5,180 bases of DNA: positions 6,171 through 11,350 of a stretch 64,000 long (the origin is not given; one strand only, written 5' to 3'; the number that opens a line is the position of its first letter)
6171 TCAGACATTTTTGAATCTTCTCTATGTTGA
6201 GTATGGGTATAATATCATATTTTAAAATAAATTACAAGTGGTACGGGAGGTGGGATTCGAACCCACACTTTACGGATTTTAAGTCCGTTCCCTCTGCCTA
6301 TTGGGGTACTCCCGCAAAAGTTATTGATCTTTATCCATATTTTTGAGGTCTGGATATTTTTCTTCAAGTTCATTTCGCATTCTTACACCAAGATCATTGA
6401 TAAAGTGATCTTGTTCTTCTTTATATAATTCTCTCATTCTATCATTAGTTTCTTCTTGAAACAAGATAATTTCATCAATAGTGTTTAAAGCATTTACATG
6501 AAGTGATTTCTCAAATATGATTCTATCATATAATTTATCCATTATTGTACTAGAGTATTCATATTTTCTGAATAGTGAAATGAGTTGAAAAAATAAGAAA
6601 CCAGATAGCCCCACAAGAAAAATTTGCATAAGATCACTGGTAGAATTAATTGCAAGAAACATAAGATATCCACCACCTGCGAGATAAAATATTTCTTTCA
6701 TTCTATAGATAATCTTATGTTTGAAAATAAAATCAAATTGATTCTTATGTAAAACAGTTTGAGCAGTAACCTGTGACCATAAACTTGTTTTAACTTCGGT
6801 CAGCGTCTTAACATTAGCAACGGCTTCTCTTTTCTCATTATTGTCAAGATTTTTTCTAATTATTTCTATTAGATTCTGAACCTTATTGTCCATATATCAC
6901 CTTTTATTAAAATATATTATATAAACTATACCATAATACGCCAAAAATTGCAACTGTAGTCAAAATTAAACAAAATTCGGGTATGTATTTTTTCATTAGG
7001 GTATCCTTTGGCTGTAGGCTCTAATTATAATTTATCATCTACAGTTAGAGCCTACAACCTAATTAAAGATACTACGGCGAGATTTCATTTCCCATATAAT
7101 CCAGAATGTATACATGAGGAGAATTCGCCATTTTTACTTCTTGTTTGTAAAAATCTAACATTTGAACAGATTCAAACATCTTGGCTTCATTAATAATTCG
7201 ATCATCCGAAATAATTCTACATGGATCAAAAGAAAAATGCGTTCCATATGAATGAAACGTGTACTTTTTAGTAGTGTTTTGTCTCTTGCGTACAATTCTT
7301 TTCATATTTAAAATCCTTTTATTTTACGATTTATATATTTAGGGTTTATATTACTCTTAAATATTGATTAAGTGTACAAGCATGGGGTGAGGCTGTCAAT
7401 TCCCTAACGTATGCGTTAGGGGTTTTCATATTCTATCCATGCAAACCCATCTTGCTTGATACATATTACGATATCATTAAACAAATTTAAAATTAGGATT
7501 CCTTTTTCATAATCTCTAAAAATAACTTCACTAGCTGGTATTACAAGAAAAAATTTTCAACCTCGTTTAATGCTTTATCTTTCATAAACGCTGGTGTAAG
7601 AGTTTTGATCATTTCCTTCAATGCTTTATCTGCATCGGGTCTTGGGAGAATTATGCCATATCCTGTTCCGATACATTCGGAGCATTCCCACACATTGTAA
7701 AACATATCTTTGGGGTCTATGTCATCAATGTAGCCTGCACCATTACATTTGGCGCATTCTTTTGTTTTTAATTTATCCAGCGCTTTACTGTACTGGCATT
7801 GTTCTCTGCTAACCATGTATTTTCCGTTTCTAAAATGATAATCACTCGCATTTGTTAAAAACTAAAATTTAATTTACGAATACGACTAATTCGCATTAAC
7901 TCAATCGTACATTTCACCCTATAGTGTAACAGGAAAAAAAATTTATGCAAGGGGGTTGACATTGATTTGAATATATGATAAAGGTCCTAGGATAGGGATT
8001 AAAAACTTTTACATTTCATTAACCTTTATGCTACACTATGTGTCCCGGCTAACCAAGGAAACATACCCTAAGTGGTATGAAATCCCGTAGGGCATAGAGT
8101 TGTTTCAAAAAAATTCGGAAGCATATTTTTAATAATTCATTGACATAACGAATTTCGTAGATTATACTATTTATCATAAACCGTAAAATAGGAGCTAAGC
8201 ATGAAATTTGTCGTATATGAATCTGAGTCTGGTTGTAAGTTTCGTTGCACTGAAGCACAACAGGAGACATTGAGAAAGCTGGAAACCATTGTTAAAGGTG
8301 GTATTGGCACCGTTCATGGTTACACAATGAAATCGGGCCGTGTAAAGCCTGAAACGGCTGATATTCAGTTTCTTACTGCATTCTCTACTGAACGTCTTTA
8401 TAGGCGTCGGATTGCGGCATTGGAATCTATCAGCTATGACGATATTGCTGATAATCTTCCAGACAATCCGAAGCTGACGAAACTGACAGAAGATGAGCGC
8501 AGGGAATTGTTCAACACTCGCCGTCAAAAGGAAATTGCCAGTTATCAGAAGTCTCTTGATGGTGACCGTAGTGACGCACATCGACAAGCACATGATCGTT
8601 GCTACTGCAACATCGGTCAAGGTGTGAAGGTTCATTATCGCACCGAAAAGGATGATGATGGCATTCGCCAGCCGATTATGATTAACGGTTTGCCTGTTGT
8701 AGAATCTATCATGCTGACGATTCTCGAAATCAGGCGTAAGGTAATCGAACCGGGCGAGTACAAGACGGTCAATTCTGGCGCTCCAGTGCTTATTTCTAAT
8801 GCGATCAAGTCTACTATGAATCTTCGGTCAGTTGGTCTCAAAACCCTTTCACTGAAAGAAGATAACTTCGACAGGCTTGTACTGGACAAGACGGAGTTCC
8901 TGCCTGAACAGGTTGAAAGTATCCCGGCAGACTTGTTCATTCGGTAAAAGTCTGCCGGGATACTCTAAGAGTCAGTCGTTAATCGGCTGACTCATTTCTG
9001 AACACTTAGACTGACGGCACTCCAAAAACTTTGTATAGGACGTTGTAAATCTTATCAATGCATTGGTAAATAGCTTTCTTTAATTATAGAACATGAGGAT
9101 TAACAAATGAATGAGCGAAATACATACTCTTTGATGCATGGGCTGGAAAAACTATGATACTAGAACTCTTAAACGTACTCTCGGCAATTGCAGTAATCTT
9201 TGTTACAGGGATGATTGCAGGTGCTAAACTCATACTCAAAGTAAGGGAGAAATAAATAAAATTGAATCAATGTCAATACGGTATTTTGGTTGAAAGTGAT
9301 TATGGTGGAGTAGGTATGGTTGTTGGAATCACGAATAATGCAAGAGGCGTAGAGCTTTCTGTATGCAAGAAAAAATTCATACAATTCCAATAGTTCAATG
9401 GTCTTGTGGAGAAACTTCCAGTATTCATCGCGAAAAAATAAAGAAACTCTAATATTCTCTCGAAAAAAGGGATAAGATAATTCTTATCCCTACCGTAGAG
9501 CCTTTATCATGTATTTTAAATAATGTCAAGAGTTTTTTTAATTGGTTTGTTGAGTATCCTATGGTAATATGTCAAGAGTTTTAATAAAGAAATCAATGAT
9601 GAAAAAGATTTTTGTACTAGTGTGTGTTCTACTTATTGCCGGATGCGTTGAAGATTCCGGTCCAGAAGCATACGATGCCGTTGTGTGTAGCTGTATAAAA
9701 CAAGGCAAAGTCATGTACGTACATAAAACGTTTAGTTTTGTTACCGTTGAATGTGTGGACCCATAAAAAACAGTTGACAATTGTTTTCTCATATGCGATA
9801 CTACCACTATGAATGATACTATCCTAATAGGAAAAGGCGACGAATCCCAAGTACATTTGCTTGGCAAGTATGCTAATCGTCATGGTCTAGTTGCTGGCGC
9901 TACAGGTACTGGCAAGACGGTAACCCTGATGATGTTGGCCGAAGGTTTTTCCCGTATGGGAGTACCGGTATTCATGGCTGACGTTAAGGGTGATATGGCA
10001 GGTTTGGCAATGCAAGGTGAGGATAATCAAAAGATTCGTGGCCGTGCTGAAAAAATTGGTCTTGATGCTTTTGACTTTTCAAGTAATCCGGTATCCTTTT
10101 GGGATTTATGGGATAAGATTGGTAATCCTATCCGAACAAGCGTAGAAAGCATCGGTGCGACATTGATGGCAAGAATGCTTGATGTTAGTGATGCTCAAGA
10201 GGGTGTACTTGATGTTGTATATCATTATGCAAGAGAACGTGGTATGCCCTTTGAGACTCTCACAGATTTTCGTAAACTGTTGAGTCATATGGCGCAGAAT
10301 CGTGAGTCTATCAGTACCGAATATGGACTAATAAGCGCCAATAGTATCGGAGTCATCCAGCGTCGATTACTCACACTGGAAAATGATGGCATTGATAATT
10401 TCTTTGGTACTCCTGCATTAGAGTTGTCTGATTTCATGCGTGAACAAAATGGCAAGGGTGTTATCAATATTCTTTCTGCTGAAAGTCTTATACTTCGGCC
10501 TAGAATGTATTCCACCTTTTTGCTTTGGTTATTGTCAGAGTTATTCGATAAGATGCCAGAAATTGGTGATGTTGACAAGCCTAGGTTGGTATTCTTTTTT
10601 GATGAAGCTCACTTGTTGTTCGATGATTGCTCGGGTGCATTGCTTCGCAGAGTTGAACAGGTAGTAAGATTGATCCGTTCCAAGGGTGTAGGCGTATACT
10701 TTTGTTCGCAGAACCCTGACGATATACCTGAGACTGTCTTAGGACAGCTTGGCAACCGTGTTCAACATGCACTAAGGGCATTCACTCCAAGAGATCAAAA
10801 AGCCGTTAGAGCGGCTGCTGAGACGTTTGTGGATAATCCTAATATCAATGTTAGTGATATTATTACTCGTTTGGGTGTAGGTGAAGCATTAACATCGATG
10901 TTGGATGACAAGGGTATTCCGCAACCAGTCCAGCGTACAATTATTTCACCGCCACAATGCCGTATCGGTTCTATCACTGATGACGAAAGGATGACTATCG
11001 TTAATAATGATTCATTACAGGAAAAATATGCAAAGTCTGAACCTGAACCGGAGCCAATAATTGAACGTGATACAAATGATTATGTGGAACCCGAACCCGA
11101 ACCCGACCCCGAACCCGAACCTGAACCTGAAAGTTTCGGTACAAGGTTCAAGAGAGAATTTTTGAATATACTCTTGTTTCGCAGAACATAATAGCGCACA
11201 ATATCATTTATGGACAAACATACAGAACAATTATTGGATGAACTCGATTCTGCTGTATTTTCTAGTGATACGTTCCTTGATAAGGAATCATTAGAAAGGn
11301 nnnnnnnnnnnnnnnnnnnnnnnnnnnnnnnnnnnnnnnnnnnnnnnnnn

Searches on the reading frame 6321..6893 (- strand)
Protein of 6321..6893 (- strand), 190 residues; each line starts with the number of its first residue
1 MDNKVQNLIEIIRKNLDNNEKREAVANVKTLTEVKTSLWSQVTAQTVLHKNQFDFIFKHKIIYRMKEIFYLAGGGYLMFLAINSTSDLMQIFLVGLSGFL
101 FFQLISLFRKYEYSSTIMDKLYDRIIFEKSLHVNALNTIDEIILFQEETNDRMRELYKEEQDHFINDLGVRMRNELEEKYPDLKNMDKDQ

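Call 76: search_protein_families(library=pfam, proteins=[window:6321-6893:-], max_evalue=0.01)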
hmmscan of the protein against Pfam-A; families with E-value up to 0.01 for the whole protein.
window:6321-6893:- (190 aa): 0 families

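Call 77: search_protein_families(library=phrogs, proteins=[window:6321-6893:-], max_evalue=0.001)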
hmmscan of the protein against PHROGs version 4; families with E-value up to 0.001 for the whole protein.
window:6321-6893:- (190 aa): 1 family
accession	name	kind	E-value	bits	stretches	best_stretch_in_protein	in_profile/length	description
phrog_7277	-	unknown function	0.00059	21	0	106-169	36-97/105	-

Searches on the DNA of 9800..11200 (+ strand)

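Call 16: search_dna_similar(query=window:9800-11200:+, collection=phages, mode=distant, max_rows=12)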
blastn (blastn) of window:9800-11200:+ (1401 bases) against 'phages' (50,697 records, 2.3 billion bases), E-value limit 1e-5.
Records with a match: 4; places in all: 4; records where one place covers at least 80% of the query: 0.
Best place of each record, by identity: 60-80% 4.
By first word of the organism name: Acinetobacter 2; Xanthomonas 1; Bacteriophage 1.
By host as written in the record: - 3; Xanthomonas oryzae pv. oryzae 1.
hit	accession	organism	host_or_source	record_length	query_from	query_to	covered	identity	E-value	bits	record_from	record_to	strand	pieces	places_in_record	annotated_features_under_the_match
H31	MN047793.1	Xanthomonas phage Xoo-sp13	Xanthomonas oryzae pv. oryzae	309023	66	1135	41%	69.0%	7e-24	210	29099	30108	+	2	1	ATPase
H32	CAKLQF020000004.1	Acinetobacter phage MD-2021a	not known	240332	648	1089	32%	67.6%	1e-33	150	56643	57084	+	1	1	yjgR: protein yjgR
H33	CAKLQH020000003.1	Acinetobacter phage MD-2021a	not known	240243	648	1089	32%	67.6%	1e-33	150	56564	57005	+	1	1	yjgR: protein yjgR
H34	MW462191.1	Bacteriophage sp.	freshwater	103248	709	974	19%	68.0%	2e-17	98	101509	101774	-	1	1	hypothetical protein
